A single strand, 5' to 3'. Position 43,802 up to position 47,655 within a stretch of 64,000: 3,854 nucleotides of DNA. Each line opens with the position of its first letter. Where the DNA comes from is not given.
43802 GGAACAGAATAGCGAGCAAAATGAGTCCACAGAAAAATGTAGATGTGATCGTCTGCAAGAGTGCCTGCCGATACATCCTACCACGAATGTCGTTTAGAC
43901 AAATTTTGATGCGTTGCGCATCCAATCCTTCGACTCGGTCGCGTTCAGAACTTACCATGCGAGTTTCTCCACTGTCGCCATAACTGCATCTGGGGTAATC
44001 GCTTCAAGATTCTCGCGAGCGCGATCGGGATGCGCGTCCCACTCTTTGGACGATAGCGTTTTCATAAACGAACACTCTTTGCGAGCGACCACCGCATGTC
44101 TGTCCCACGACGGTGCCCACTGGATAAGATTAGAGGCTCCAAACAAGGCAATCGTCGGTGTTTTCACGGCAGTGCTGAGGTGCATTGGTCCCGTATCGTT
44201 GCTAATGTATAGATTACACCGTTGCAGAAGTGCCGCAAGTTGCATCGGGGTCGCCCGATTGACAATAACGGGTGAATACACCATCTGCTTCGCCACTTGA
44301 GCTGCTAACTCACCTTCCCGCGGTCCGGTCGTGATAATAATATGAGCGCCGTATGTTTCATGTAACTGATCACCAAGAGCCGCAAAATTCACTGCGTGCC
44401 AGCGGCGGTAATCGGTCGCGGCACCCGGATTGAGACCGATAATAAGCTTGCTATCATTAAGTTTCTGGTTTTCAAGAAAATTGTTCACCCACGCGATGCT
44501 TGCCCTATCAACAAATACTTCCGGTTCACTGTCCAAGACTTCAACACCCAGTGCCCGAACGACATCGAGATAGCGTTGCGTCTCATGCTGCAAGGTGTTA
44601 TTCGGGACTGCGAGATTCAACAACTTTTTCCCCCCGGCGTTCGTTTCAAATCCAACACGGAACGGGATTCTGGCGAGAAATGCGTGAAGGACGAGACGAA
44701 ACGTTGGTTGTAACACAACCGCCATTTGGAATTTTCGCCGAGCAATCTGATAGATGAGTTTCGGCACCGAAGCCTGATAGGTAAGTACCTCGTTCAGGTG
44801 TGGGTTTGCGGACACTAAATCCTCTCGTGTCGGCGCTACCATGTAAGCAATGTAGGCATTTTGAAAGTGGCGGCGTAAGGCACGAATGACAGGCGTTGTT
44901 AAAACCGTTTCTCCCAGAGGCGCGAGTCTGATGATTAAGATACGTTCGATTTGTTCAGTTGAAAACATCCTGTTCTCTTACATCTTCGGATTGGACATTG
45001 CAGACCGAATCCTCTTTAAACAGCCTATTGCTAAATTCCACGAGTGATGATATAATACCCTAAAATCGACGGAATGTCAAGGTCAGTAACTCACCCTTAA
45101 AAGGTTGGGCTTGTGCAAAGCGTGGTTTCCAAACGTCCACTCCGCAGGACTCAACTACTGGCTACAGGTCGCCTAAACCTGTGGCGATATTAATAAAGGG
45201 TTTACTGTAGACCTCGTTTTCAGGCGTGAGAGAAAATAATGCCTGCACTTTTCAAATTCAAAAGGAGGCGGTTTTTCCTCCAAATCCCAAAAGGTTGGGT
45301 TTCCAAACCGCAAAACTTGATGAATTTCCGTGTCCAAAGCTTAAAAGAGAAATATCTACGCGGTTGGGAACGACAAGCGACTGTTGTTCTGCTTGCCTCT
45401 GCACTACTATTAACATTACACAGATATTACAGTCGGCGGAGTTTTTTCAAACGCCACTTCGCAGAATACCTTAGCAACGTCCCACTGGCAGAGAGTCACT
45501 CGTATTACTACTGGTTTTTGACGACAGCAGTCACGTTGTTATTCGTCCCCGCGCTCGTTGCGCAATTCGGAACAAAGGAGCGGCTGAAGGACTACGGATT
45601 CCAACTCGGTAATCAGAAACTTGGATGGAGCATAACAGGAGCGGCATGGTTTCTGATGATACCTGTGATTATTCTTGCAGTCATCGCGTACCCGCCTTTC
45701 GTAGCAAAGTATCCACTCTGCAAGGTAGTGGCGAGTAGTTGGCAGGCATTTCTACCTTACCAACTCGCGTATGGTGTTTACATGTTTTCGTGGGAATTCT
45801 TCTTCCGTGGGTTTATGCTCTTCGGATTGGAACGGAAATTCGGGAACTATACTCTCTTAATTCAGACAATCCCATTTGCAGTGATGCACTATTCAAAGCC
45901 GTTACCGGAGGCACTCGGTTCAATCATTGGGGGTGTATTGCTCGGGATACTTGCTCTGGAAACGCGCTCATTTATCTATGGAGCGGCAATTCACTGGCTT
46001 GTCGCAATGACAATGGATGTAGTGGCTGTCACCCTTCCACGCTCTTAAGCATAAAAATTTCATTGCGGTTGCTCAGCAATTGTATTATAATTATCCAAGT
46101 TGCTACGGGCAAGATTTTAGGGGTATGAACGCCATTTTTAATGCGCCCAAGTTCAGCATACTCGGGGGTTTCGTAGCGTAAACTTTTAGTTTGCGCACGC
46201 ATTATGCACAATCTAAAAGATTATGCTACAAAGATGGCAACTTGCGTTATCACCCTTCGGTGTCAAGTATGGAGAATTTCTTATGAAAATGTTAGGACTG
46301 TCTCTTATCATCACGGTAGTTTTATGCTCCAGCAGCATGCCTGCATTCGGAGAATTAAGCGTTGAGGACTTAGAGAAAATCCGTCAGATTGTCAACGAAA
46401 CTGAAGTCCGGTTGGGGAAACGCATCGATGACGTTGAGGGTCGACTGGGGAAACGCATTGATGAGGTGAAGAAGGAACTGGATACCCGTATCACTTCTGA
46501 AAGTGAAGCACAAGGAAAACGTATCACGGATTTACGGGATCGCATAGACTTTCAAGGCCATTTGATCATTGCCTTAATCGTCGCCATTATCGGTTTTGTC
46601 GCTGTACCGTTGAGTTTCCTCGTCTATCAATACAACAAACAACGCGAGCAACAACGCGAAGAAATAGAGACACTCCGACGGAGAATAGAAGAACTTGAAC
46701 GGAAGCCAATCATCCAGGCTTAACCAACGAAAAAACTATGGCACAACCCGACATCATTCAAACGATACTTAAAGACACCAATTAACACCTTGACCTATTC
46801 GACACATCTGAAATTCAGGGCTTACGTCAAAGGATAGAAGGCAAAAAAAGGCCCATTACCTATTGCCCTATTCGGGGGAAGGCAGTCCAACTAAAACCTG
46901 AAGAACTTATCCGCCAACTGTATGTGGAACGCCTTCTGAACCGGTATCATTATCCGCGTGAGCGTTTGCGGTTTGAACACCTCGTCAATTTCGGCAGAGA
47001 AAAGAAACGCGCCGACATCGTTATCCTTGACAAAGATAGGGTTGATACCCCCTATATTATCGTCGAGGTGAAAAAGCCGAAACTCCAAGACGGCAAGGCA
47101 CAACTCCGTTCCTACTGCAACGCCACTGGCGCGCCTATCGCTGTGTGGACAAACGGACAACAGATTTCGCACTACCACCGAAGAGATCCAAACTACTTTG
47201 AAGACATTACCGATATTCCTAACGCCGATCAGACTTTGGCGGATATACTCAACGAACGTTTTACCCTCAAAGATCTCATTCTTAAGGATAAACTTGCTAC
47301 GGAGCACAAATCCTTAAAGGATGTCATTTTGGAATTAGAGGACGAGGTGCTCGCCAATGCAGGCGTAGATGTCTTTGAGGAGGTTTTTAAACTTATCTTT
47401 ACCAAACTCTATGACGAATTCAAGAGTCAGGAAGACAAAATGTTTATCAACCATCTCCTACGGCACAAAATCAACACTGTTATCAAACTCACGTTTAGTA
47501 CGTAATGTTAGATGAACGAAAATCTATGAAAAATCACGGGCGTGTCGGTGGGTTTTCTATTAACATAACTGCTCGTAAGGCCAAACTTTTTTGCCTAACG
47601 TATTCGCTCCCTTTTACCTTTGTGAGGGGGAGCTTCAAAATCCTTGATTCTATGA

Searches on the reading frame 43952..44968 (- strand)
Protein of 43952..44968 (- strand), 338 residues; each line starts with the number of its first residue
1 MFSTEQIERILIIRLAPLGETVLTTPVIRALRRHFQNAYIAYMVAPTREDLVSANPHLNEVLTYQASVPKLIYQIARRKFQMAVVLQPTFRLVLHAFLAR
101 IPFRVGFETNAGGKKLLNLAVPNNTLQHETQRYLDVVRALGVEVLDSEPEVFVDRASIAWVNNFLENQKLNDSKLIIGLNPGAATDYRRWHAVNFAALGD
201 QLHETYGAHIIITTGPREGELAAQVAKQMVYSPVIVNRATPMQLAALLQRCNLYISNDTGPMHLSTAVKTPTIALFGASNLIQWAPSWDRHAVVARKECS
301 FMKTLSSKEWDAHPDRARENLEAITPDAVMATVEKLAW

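Call 89: search_protein_families(library=pfam, proteins=[window:43952-44968:-], max_evalue=0.000001)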
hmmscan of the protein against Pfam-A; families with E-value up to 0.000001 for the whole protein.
window:43952-44968:- (338 aa): 1 family
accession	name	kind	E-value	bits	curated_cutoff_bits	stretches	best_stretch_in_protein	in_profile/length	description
PF01075.23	Glyco_transf_9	-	1.7e-27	96.7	22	1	70-299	3-231/247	Glycosyltransferase family 9 (heptosyltransferase)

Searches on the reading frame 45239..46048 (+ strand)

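Call 89: search_protein_families(library=pfam, proteins=[window:45239-46048:+], max_evalue=0.000001)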
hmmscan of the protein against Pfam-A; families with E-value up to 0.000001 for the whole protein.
window:45239-46048:+ (269 aa): 1 family
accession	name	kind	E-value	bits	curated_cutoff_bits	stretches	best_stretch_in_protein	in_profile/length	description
PF02517.21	Rce1-like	-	1.4e-09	38.5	22.4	1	186-255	20-90/93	Type II CAAX prenyl endopeptidase Rce1-like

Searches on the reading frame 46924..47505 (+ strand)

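Call 89: search_protein_families(library=pfam, proteins=[window:46924-47505:+], max_evalue=0.000001)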
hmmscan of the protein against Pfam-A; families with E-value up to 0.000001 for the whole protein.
window:46924-47505:+ (193 aa): 1 family
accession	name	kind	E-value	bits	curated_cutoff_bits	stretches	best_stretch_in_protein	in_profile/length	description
PF13588.12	HSDR_N_2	-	7.1e-23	81.2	25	1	2-99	11-110/110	Type I restriction enzyme R protein N terminus (HSDR_N)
